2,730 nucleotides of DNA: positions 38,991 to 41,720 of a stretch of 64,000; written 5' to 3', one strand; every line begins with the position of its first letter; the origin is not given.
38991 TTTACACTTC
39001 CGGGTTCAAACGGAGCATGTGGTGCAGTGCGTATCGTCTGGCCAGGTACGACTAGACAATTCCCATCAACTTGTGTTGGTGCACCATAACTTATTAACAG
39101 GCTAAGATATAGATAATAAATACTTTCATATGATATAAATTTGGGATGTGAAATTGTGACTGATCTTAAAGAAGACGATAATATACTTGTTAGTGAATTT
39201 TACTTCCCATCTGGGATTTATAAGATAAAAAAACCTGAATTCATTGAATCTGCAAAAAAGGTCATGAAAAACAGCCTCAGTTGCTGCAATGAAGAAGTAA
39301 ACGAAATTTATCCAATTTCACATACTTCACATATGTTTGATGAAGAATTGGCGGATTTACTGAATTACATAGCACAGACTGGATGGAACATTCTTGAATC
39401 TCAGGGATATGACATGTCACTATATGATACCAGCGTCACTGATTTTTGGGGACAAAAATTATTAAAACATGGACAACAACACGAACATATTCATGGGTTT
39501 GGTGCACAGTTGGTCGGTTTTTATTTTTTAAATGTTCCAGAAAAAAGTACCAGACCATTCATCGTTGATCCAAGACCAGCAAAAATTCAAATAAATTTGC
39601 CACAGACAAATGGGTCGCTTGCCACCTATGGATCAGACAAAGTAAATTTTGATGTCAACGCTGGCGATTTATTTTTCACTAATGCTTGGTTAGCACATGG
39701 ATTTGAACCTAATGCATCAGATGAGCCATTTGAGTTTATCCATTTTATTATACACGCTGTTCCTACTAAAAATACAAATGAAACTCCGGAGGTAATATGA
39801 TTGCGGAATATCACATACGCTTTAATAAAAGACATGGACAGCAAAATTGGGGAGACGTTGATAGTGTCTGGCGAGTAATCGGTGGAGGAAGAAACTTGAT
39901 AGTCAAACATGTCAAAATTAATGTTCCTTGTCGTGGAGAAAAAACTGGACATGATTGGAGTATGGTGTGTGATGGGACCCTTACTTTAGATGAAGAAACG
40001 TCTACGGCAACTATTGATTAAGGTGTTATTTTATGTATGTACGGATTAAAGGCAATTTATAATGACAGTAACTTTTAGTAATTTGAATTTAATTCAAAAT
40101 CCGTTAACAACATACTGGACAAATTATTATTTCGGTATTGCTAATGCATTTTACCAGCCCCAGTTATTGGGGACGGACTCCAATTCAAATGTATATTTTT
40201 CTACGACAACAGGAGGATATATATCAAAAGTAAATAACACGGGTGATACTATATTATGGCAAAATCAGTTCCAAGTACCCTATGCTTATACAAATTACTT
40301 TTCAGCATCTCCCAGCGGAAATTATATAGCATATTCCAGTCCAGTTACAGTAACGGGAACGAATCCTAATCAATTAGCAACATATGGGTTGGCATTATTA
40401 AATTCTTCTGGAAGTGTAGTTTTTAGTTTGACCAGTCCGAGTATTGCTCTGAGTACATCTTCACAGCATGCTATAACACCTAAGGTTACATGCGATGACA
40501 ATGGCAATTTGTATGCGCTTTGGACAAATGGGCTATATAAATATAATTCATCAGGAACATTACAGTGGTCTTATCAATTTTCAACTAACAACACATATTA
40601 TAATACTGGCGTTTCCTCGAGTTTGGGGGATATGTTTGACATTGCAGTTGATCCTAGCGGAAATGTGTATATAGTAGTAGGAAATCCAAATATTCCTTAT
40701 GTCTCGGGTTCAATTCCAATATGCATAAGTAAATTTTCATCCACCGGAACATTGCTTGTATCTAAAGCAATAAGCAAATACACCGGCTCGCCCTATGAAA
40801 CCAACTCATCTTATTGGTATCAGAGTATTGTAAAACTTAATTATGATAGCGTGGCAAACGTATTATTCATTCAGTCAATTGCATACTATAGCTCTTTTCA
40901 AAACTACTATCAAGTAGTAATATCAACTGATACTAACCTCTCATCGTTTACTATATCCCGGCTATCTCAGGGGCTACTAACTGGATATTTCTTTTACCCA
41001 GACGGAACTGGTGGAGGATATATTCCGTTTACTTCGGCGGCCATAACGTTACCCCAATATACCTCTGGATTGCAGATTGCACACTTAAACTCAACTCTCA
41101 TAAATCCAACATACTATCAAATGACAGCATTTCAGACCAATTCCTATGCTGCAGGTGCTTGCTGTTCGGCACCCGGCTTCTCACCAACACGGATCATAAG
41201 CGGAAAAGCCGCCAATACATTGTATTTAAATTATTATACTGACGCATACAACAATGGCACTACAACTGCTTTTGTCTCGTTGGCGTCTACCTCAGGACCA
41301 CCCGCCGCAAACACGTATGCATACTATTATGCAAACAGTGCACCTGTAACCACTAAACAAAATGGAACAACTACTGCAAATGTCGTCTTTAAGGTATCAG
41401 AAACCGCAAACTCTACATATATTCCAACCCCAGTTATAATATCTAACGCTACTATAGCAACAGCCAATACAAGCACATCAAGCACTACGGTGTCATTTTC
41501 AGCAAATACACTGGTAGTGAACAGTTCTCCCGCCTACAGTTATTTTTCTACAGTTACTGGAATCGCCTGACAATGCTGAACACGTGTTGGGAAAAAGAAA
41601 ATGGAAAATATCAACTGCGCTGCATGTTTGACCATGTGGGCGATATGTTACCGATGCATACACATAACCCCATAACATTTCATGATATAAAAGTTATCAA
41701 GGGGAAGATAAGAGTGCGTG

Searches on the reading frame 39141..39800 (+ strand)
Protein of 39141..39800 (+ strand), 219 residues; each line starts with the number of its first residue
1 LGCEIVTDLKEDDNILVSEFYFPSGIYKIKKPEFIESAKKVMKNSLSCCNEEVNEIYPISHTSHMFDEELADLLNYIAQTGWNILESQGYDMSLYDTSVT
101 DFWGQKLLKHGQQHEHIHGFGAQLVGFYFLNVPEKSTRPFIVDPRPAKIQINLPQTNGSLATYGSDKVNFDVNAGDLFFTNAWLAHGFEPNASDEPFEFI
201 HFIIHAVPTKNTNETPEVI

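Call 13: search_protein_families(library=pfam, proteins=[window:39141-39800:+], max_evalue=0.01)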
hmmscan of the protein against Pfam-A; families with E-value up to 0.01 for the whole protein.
window:39141-39800:+ (219 aa): 2 families
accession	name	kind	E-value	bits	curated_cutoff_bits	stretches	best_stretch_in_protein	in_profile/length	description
PF13759.12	2OG-FeII_Oxy_5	-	1.1e-07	32.6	27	1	102-195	2-93/101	Putative 2OG-Fe(II) oxygenase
PF07883.17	Cupin_2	-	0.0002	21.4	27.2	1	166-201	34-68/70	Cupin domain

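Call 14: search_protein_families(library=phrogs, proteins=[window:39141-39800:+], max_evalue=0.001)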
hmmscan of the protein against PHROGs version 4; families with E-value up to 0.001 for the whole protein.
window:39141-39800:+ (219 aa): 1 family
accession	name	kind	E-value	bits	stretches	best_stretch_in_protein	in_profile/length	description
phrog_81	-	moron, auxiliary metabolic gene and host takeover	3e-16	60.8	1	20-196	55-229/283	2OG-Fe(II) oxygenase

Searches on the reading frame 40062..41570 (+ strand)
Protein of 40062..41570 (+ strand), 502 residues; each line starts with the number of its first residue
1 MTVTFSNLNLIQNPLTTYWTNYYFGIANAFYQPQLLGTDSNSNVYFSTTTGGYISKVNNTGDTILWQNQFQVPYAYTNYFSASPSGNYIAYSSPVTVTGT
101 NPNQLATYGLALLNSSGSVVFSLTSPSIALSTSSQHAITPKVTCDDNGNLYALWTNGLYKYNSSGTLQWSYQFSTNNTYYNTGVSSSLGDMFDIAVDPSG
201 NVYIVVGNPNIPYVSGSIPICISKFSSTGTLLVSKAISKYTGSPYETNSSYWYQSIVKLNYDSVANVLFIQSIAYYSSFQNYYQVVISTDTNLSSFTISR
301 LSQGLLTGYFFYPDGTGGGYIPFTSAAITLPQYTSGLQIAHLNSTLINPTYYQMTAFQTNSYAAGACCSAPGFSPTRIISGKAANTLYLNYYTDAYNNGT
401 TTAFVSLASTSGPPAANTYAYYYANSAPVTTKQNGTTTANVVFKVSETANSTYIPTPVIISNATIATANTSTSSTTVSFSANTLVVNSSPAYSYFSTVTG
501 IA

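Call 13: search_protein_families(library=pfam, proteins=[window:40062-41570:+], max_evalue=0.01)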
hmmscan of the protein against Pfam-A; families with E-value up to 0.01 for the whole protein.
window:40062-41570:+ (502 aa): 1 family
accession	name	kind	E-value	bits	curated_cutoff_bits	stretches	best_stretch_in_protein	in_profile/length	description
PF06739.17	SBBP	-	0.00029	21.2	20.5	0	193-205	17-29/38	Beta-propeller repeat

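Call 14: search_protein_families(library=phrogs, proteins=[window:40062-41570:+], max_evalue=0.001)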
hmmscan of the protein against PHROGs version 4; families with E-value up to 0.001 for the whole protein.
window:40062-41570:+ (502 aa): 0 families
